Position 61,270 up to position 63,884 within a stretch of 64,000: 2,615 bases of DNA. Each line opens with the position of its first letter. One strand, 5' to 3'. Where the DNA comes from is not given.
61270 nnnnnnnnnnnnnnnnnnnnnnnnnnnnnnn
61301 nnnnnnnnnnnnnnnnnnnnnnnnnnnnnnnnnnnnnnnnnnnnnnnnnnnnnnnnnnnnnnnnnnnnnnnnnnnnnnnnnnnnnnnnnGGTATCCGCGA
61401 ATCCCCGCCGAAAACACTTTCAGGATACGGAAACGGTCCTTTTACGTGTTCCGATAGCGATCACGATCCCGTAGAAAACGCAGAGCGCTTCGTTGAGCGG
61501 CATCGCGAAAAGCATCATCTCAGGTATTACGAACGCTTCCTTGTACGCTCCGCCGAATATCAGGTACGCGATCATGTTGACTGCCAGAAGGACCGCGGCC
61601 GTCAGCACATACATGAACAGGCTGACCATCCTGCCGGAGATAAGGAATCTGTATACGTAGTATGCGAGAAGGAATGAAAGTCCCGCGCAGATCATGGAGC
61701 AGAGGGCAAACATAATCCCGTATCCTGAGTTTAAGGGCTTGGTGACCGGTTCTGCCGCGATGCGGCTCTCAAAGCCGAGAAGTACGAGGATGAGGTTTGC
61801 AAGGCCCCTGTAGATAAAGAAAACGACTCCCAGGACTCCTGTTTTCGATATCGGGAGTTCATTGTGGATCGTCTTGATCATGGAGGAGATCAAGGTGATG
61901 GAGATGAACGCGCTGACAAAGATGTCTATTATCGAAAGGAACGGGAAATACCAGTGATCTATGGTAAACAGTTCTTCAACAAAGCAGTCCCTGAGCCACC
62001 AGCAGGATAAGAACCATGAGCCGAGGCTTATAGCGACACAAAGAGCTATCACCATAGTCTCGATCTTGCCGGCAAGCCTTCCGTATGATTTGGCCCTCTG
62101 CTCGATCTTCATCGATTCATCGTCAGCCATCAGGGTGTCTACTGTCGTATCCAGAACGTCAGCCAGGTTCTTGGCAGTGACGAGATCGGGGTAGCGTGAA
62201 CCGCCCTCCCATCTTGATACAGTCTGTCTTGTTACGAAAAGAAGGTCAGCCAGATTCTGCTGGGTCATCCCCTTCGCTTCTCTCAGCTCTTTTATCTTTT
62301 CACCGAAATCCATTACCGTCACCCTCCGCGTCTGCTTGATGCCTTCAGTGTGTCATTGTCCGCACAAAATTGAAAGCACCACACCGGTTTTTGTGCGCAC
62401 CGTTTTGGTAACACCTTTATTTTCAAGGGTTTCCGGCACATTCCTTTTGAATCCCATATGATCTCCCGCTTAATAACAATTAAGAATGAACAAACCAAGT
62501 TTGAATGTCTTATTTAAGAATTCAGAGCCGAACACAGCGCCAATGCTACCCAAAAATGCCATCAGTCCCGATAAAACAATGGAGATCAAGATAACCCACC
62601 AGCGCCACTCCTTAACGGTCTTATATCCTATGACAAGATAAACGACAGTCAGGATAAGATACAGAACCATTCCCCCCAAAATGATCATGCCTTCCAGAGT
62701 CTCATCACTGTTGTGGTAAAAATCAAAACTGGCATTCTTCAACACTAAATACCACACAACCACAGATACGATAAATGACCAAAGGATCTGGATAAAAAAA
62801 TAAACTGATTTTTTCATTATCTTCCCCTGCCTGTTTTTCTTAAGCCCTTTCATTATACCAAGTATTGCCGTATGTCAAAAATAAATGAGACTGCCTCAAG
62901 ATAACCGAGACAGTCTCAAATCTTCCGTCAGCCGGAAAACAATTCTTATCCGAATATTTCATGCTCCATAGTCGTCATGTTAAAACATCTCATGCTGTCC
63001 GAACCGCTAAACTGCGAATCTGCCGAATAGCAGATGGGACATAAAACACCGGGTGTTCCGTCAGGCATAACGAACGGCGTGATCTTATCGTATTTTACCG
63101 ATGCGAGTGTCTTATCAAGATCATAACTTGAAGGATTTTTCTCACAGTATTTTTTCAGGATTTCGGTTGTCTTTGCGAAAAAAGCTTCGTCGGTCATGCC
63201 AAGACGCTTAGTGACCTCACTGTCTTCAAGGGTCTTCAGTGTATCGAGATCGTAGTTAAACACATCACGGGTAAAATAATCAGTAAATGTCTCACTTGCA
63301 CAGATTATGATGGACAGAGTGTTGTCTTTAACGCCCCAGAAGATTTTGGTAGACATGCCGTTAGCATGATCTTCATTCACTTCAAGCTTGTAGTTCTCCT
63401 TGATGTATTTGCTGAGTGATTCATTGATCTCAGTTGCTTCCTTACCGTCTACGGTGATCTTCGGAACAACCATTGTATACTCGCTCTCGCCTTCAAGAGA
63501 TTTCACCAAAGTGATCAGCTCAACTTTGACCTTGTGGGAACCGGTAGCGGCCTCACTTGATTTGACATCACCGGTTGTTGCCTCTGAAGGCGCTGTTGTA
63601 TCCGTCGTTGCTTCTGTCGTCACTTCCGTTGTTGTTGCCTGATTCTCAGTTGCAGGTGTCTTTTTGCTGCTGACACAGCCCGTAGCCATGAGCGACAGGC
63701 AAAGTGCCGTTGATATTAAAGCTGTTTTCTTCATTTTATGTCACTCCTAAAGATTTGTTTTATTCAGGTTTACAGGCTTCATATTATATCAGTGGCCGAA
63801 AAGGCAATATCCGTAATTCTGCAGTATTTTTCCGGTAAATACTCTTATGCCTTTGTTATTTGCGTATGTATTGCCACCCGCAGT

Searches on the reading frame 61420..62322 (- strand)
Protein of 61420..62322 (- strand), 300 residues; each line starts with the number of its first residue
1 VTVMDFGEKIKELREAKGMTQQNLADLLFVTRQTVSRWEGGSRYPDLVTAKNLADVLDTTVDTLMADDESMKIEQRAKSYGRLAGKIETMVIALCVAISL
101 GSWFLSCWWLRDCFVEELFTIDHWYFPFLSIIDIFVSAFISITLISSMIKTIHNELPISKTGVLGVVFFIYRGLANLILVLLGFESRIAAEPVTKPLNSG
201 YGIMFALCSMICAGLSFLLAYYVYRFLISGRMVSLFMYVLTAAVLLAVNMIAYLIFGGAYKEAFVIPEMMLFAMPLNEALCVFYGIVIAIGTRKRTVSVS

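Call 3: search_protein_families(library=pfam, proteins=[window:61420-62322:-], max_evalue=1)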
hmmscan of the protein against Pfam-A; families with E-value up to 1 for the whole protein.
window:61420-62322:- (300 aa): 14 families
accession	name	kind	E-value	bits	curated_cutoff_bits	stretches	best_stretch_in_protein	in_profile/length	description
PF01381.28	HTH_3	-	1.1e-12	48.2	23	1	10-63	1-54/55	Helix-turn-helix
PF13560.12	HTH_31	-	5.1e-11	43.2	27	1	5-62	1-59/64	Helix-turn-helix domain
PF13443.12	HTH_26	-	4.1e-06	27.4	22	1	9-66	1-59/63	Cro/C1-type HTH DNA-binding domain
PF12844.13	HTH_19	-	4.6e-06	26.9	30.2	1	7-55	1-49/64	Helix-turn-helix domain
PF07022.19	Phage_CI_repr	-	0.00068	20.4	22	1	10-71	3-64/65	Bacteriophage CI repressor helix-turn-helix domain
PF13384.12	HTH_23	-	0.0015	18.8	24.6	1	15-38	15-37/50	Homeodomain-like domain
PF13545.12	HTH_Crp_2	-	0.0032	17.8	27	1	19-37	23-41/70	Crp-like helix-turn-helix domain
PF08279.18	HTH_11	-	0.0094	16.3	25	1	10-37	6-34/55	HTH domain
PF12840.13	HTH_20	-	0.028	14.8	27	0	11-37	11-37/51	Helix-turn-helix domain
PF00325.26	Crp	-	0.077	13.2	21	1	19-37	3-21/32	Bacterial regulatory proteins, crp family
PF12802.13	MarR_2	-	0.082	13.5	27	1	15-37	16-39/61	MarR family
PF01047.28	MarR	-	0.12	12.7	24.6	1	12-38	11-37/59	MarR family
PF13412.12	HTH_24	-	0.16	12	21.9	1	11-37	10-36/48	Winged helix-turn-helix DNA-binding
PF07037.17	YfeC-like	-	0.17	12.6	22.9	1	19-38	1-20/122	Transcription regulator YfeC-like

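Call 4: search_protein_families(library=ncbifam, proteins=[window:61420-62322:-], max_evalue=1)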
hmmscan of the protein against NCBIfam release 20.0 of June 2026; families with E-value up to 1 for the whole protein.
window:61420-62322:- (300 aa): 19 families
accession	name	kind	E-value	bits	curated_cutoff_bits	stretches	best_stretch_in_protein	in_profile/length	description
NF041951.1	phage_RstR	subfamily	1.1e-14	54.6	80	1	4-76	1-73/108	RstR family transcriptional repressor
TIGR00270.2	TIGR00270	equivalog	1.9e-08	34.2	110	1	3-69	73-139/159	multiprotein bridging factor aMBF1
TIGR03070.1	couple_hipB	subfamily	5e-07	29.6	71.65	1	5-57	2-54/58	type II toxin-antitoxin system Y4mF family antitoxin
NF052239.1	antitox_spr1629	equivalog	5.4e-07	29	335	1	5-69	2-66/377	spr1629 family repressor/antitoxin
TIGR03830.1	CxxCG_CxxCG_HTH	subfamily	3.2e-06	27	61.8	1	7-47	67-107/127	type II TA system antitoxin MqsA family protein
NF003162.0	PRK04140.1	equivalog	4.2e-06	26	263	1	7-61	128-182/317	transcriptional regulator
NF047542.1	telomere_Tap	equivalog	6e-06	25.2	600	1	11-70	23-82/695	telomere-associated protein Tap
NF007257.0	PRK09706.1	subfamily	1.1e-05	25.2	101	1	5-71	5-71/135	transcriptional repressor DicA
NF047948.1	male_kill_WMK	equivalog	1.4e-05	24.7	300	1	6-86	163-244/300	WO male-killing family protein Wmk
NF040522.1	VC1465_fam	subfamily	1.6e-05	25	70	1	10-42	1-33/111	VC1465 family Xer recombination activation factor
NF006015.0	PRK08154.1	subfamily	8.6e-05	21.8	204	1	4-74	29-99/314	anaerobic benzoate catabolism transcriptional regulator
NF041575.1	antitoxPezA_Strep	equivalog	0.0025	17.8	290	1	7-42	3-38/158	type II toxin-antitoxin system antitoxin PezA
NF007408.0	PRK09943.1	equivalog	0.0052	16.4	211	1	5-71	7-73/185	HTH-type transcriptional regulator PuuR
NF041265.1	NadS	equivalog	0.0097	16.2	60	1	9-56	34-81/94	NadS family protein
NF058600.1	TransRegSco1979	equivalog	0.013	14.6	350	1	6-42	9-45/280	Sco1979 family transcriptional regulator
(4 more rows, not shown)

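Call 34: search_protein_families(library=padloc, proteins=[window:61420-62322:-], max_evalue=0.1)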
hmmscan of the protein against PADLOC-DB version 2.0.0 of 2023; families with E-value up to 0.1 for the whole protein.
window:61420-62322:- (300 aa): 22 families
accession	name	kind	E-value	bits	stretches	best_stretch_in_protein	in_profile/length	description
PDLC03954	RmrA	-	6.9e-11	39.7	1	7-75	12-80/380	-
PDLC02926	HTH_VI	-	8e-11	40.1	1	6-91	2-84/92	-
PDLC04142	capH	-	2.1e-10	39.6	1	4-74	5-74/103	capH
PDLC03952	RmrA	-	2.9e-10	37.5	1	8-83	25-100/395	-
PDLC03951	RmrA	-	5.1e-10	36.9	1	7-69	10-70/400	-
PDLC03947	RmrA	-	9.7e-09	32.5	1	7-69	13-75/383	-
PDLC04775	PDC-M69A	-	2.4e-08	32.4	1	5-74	7-76/113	-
PDLC03949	RmrA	-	2.1e-07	28.2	1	9-80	6-76/363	-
PDLC03956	RmrA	-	3.1e-07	27.8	1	7-63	10-67/399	-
PDLC03945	RmrA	-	5.7e-07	27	1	6-73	3-70/394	-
PDLC03664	Control_protein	-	1e-06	27.1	1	4-59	12-67/74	control protein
PDLC03948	RmrA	-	1.8e-06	25.1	1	7-67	10-70/397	-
PDLC03944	RmrA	-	3.4e-06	24.4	1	7-68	8-69/384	-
PDLC03946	RmrA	-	8.4e-06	22.8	1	9-82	6-78/357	-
PDLC04760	PDC-M64C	-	4.1e-05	21.9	1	3-61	24-82/93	-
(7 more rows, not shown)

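Call 35: search_protein_families(library=phrogs, proteins=[window:61420-62322:-], max_evalue=0.1)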
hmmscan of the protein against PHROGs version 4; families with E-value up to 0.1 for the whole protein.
window:61420-62322:- (300 aa): 36 families (the best 25 are shown)
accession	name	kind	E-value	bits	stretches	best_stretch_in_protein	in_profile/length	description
phrog_8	-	transcription regulation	1e-19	72.2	1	1-86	72-150/346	transcriptional regulator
phrog_3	-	transcription regulation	1.2e-15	59.3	1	1-75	84-158/430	transcriptional repressor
phrog_4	-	transcription regulation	1.5e-14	54.8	1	4-109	135-228/400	transcriptional repressor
phrog_2967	-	transcription regulation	1.6e-11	45.2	1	4-80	9-87/225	transcriptional regulator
phrog_2439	-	transcription regulation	2e-11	44.4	1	7-74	9-76/367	transcriptional regulator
phrog_5823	-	transcription regulation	1.5e-10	41.8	1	4-72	5-74/404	transcriptional regulator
phrog_4836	-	transcription regulation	2.2e-09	38.2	1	6-90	76-160/194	CII-like regulator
phrog_1373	-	transcription regulation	4.9e-09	37.4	1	6-72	64-130/166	transcriptional regulator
phrog_7950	-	transcription regulation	2.5e-08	34.9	1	8-40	10-42/68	transcriptional repressor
phrog_2104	-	unknown function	1.2e-07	32.9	1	8-53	42-87/103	-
phrog_2328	-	transcription regulation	5.6e-07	30.4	1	5-68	15-78/128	transcriptional repressor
phrog_1124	-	transcription regulation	3.5e-06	27.7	1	8-59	11-61/177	transcriptional regulator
phrog_7241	-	transcription regulation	1.2e-05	26.3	1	8-65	64-121/122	transcriptional regulator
phrog_1994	-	DNA, RNA and nucleotide metabolism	2.5e-05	25.3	1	8-72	2-66/170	DNA binding protein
phrog_955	-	DNA, RNA and nucleotide metabolism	3.5e-05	24.6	1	6-71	25-93/142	HTH DNA binding protein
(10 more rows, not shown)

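Call 82: find_homologous_proteins(query=window:61420-62322:-, region=78-300)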
Query window:61420-62322:-, residues 78-300 (223 aa): 51 proteins with E <= 0.001 among 2023 candidates.
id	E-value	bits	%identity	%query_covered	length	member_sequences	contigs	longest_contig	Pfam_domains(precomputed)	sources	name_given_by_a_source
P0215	1.8e-127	442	92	99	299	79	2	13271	PF12844.14,PF01381.29,PF13560.13,PF13443.13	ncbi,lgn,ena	-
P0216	4.1e-122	424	87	99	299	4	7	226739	PF12844.14,PF01381.29,PF13560.13,PF13443.13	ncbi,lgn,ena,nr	ncbi:MAG: helix-turn-helix domain-containing protein [Saccharofermentans sp.]|nr:helix-turn-helix do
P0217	3.7e-117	408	84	100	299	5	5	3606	PF12844.14,PF01381.29,PF13560.13,PF13443.13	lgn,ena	-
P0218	2.8e-116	405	83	100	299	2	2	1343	PF12844.14,PF01381.29,PF13560.13,PF13443.13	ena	-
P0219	3.8e-116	405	84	100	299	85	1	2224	PF12844.14,PF01381.29,PF13560.13,PF13443.13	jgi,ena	-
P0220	3.9e-116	405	84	99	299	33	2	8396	PF12844.14,PF01381.29,PF13560.13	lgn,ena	-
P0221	5.1e-116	404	84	99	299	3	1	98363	PF12844.14,PF01381.29,PF13560.13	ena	-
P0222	8.3e-116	404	82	100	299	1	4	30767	PF12844.14,PF01381.29,PF13560.13,PF13443.13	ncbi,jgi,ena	jgi:transcriptional regulator with XRE-family HTH domain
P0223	6.8e-115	401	83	99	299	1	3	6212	PF12844.14,PF01381.29,PF13560.13,PF13443.13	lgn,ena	-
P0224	8.2e-115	400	84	99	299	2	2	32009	PF12844.14,PF01381.29,PF13560.13,PF13443.13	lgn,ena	-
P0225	8.6e-115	400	83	99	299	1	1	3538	PF12844.14,PF01381.29,PF13560.13,PF13443.13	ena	-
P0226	1.4e-114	400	83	99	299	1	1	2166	PF12844.14,PF01381.29,PF13560.13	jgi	-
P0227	2.3e-114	399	82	99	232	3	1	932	-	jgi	jgi:hypothetical protein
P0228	2.6e-114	399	83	99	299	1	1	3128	PF12844.14,PF01381.29,PF13560.13,PF13443.13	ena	-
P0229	8.7e-114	397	82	99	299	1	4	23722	PF12844.14,PF01381.29,PF13560.13,PF13443.13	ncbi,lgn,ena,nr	ncbi:MAG: helix-turn-helix transcriptional regulator [Clostridiales bacterium]|nr:helix-turn-helix t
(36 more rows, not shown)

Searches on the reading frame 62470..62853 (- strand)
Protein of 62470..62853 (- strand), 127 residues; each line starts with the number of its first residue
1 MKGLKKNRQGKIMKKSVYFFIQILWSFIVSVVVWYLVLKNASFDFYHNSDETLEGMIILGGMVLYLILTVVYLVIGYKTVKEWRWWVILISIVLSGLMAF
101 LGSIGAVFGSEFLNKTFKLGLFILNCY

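Call 3: search_protein_families(library=pfam, proteins=[window:62470-62853:-], max_evalue=1)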
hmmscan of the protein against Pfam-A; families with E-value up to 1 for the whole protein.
window:62470-62853:- (127 aa): 1 family
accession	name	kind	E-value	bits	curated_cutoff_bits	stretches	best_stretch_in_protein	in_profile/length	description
PF16083.10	Phage_holin_3_3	-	0.04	14.5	28.4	0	80-104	23-47/78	LydA holin phage, holin superfamily III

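Call 4: search_protein_families(library=ncbifam, proteins=[window:62470-62853:-], max_evalue=1)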
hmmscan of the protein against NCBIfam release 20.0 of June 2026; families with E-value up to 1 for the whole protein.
window:62470-62853:- (127 aa): 3 families
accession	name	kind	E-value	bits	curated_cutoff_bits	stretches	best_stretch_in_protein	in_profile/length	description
NF045951.1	MAG0110_fam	subfamily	0.0038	16.5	98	1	8-112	4-109/237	MAG0110 family membrane protein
NF009160.0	PRK12505.1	equivalog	0.035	13.5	140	1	29-114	33-117/179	putative monovalent cation/H+ antiporter subunit B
NF046003.1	DxFTY_mem_plasm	subfamily_domain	0.37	11.3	60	1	19-79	9-68/130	DxFTY motif-containing membrane protein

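Call 34: search_protein_families(library=padloc, proteins=[window:62470-62853:-], max_evalue=0.1)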
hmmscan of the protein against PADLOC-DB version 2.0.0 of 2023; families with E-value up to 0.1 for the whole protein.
window:62470-62853:- (127 aa): 1 family
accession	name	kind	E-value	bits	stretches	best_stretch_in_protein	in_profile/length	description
PDLC01991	CARF_m8--CARF_LolE_TM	-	0.016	11.3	1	15-99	73-145/810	-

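Call 35: search_protein_families(library=phrogs, proteins=[window:62470-62853:-], max_evalue=0.1)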
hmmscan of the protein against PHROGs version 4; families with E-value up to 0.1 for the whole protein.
window:62470-62853:- (127 aa): 1 family
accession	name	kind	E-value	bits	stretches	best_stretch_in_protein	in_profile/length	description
phrog_20229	-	unknown function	0.018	16.2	1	64-117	3-56/93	-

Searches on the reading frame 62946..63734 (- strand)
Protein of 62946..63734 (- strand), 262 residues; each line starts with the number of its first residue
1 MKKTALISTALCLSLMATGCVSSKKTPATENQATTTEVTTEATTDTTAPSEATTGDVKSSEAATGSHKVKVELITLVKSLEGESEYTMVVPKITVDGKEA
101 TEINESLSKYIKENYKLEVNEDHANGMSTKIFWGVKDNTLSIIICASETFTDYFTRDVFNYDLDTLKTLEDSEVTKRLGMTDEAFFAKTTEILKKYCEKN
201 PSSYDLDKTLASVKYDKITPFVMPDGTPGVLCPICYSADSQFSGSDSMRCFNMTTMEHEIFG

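Call 3: search_protein_families(library=pfam, proteins=[window:62946-63734:-], max_evalue=1)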
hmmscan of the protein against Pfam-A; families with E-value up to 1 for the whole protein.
window:62946-63734:- (262 aa): 2 families
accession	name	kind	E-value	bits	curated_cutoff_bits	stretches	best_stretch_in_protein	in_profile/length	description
PF21827.1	New_glue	-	0.25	11.5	31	1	1-68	1-71/94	New glue protein family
PF01456.22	Mucin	-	0.34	11.4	34.7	1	9-68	48-107/143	Mucin-like glycoprotein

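Call 4: search_protein_families(library=ncbifam, proteins=[window:62946-63734:-], max_evalue=1)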
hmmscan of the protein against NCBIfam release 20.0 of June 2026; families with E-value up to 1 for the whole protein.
window:62946-63734:- (262 aa): 6 families
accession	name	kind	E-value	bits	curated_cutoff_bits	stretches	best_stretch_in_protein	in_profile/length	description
NF053639.1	Mfer334_fam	equivalog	0.0025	17.7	260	1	93-147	54-108/209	pseudomurein biosynthesis protein PmurB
TIGR02722.1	lp_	equivalog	0.012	15.6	110.55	1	8-62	5-66/189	penicillin-binding protein activator LpoB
NF053514.2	JUQZ_fam_ocin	equivalog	0.077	13.3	40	1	4-46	6-47/107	BLB8/JUQZ-1 family protein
NF053819.1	EF0750_LPXTG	subfamily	0.11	13.1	47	1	1-64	1-62/105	EF2685/EF0750 family sortase-dependent surface protein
NF049864.1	lipo_LppU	equivalog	0.58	10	135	1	4-59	9-67/199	LppU family putative lipoprotein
NF041742.1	WGxxGxxG_fam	subfamily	0.62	10.7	35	0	1-45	1-46/69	WGxxGxxG family protein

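Call 34: search_protein_families(library=padloc, proteins=[window:62946-63734:-], max_evalue=0.1)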
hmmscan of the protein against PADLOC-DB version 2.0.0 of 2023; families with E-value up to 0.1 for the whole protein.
window:62946-63734:- (262 aa): 0 families

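Call 35: search_protein_families(library=phrogs, proteins=[window:62946-63734:-], max_evalue=0.1)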
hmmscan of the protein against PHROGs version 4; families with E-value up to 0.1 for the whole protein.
window:62946-63734:- (262 aa): 4 families
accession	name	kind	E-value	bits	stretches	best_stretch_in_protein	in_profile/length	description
phrog_4529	-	head and packaging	0.027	14.7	1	59-137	107-183/533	minor head protein and DNA pilot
phrog_4306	-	lysis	0.028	15.8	1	3-35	32-63/84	Rz-like spanin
phrog_6906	-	unknown function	0.072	14.2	0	100-131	8-39/65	-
phrog_806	-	unknown function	0.075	14.1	0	4-120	5-121/187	-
